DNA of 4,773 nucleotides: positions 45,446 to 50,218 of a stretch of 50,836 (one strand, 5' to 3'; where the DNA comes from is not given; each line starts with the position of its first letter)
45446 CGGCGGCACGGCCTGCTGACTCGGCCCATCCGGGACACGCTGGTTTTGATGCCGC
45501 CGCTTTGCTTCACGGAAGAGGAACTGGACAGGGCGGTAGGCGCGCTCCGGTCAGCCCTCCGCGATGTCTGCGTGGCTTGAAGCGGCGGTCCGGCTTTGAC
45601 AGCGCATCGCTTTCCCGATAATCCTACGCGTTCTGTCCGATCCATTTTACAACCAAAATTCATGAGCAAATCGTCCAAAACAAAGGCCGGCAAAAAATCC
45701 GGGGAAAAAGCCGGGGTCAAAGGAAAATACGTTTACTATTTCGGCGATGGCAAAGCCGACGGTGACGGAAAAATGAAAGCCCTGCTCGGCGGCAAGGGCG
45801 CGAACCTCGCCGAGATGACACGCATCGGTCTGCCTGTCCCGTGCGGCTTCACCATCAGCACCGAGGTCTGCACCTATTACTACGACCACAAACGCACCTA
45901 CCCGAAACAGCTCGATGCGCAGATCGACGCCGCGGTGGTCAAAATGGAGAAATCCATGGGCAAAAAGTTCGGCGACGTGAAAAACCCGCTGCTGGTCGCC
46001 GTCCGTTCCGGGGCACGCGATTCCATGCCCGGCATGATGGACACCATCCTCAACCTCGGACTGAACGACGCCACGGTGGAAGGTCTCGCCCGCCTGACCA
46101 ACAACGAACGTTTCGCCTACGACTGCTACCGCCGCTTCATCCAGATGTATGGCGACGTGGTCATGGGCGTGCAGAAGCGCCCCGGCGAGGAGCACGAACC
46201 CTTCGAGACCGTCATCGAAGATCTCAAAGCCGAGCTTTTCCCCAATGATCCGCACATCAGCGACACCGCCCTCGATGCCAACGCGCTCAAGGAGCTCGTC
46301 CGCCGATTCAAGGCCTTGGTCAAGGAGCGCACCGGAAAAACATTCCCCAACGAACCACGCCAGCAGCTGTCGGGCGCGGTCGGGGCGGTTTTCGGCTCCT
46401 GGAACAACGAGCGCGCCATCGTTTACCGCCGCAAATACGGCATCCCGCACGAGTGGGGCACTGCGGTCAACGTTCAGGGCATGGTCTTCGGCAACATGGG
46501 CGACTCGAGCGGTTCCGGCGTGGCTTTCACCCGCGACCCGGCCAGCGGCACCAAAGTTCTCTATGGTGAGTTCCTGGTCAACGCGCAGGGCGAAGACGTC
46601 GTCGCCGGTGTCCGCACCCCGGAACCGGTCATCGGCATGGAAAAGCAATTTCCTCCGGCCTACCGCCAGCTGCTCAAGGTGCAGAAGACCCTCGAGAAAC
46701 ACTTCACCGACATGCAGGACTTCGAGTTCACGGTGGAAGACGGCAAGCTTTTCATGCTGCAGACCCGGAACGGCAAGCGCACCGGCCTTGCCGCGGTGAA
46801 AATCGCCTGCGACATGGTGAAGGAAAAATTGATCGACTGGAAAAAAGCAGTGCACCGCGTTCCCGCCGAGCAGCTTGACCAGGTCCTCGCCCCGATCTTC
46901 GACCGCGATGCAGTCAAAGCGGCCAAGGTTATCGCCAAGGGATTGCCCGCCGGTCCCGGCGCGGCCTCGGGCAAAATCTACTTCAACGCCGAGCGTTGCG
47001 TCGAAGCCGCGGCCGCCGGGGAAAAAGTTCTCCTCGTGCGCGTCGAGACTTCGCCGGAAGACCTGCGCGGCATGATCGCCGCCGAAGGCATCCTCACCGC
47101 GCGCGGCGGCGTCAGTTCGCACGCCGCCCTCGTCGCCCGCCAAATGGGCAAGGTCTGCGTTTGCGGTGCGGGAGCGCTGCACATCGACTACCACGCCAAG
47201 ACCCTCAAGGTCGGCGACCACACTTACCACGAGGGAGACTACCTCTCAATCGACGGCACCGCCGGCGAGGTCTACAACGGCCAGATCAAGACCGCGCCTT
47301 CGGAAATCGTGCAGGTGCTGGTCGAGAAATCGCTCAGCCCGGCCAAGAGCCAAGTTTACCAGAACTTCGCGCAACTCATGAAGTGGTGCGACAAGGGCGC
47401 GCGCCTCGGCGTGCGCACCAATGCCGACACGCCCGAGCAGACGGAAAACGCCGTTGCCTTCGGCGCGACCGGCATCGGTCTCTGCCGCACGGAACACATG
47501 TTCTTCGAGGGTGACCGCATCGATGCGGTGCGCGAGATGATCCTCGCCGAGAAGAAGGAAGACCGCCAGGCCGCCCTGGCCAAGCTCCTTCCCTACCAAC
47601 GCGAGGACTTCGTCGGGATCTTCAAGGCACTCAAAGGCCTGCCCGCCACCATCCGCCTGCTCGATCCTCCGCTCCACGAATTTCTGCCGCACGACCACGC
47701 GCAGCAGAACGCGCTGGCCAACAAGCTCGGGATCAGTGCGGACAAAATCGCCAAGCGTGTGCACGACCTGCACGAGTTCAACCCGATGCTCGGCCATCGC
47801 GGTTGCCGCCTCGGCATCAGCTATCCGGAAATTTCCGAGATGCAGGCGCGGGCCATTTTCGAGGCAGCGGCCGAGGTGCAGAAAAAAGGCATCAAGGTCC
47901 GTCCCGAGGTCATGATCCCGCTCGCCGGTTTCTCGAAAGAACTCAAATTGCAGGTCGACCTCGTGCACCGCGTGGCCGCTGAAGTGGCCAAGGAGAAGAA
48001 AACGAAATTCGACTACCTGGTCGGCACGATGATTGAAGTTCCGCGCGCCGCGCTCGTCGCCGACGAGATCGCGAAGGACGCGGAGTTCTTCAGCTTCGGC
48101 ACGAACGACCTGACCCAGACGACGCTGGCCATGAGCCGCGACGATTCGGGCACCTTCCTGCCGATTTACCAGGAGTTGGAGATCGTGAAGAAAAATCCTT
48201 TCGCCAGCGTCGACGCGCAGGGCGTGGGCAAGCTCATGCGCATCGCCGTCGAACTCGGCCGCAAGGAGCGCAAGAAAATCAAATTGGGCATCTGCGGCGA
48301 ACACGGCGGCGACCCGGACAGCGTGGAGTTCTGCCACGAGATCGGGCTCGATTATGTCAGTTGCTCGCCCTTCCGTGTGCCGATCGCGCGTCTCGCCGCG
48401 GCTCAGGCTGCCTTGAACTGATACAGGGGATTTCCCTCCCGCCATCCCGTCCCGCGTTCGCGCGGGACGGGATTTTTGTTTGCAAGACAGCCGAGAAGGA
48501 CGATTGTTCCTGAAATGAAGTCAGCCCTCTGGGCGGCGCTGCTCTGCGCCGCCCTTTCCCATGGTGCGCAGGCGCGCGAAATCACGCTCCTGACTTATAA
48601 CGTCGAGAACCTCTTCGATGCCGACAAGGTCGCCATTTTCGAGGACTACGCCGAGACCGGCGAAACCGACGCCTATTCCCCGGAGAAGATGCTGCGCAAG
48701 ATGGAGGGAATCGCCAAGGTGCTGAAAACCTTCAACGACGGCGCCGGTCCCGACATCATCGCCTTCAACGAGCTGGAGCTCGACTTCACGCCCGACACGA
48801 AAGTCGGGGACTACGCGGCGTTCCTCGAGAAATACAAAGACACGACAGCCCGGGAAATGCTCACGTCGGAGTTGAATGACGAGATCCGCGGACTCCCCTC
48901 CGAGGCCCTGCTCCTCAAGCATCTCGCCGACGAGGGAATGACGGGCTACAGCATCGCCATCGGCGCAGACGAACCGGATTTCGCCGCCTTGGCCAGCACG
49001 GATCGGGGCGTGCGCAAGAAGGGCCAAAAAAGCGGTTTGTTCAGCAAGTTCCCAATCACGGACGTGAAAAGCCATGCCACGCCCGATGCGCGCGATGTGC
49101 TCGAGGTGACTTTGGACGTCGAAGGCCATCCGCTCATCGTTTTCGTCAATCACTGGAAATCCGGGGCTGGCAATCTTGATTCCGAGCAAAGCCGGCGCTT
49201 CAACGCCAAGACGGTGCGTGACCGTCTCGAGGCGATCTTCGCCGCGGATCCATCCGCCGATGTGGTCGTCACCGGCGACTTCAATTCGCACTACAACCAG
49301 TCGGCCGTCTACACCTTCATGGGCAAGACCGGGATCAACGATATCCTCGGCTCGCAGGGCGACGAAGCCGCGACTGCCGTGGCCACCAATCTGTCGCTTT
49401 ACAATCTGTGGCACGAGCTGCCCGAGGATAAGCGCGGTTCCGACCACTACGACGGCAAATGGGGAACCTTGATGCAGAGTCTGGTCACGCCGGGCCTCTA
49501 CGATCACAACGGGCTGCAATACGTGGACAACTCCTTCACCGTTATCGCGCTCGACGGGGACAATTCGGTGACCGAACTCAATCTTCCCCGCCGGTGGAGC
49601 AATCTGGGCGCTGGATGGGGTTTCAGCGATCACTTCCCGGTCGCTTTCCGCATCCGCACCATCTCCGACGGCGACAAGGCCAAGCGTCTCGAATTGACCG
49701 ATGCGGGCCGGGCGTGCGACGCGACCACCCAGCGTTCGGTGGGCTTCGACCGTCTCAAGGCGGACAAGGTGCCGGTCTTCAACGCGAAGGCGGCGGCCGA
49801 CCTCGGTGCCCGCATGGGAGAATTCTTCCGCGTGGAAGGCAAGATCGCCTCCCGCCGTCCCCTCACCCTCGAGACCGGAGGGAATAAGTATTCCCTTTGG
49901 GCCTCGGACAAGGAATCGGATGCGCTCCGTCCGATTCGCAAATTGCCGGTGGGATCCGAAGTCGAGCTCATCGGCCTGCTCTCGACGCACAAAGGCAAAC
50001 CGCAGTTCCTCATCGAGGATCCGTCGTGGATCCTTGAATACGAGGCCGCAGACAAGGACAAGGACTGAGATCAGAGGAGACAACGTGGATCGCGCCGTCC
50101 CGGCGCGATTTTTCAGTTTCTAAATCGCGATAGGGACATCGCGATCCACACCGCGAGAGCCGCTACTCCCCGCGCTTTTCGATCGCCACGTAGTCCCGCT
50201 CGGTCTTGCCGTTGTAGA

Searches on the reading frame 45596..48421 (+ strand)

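Call 44: search_protein_families(library=pfam, proteins=[window:45596-48421:+], max_evalue=0.00001)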
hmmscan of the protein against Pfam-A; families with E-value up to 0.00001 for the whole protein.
window:45596-48421:+ (941 aa): 3 families
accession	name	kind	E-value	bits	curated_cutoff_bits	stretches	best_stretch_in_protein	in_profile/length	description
PF02896.24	PEP-utilizers_C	-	1.5e-80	271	22.8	1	589-938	5-291/293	PEP-utilising enzyme, PEP-binding domain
PF01326.24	PPDK_N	-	4.6e-56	190.9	27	3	104-346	75-221/328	Pyruvate phosphate dikinase, AMP/ATP-binding domain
PF00391.29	PEP-utilizers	-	4.8e-19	68.2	23.1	1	476-557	3-72/72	PEP-utilising enzyme, mobile domain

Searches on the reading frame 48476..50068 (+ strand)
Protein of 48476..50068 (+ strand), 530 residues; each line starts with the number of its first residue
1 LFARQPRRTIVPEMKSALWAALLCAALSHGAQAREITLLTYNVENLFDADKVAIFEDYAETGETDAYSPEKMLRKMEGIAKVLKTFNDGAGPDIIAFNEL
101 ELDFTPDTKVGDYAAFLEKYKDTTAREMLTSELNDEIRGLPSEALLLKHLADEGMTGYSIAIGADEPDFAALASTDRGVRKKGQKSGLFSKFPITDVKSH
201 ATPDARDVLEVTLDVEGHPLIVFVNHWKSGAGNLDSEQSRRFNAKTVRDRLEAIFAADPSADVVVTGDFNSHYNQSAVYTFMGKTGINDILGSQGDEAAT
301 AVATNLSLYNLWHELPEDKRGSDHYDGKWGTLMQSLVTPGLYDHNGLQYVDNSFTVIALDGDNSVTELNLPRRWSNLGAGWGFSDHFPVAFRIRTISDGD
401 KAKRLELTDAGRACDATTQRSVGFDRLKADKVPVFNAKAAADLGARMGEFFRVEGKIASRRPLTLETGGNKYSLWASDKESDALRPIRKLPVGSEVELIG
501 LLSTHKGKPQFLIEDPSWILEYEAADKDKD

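Call 44: search_protein_families(library=pfam, proteins=[window:48476-50068:+], max_evalue=0.00001)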
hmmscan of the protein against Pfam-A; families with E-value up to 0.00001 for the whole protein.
window:48476-50068:+ (530 aa): 2 families
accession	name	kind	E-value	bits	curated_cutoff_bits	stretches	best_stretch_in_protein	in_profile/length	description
PF19580.5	Exo_endo_phos_3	-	8.3e-25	87.9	27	1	204-394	128-310/311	Endonuclease/Exonuclease/phosphatase family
PF03372.29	Exo_endo_phos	-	8.1e-10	39.3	24.5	1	39-288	1-173/225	Endonuclease/Exonuclease/phosphatase family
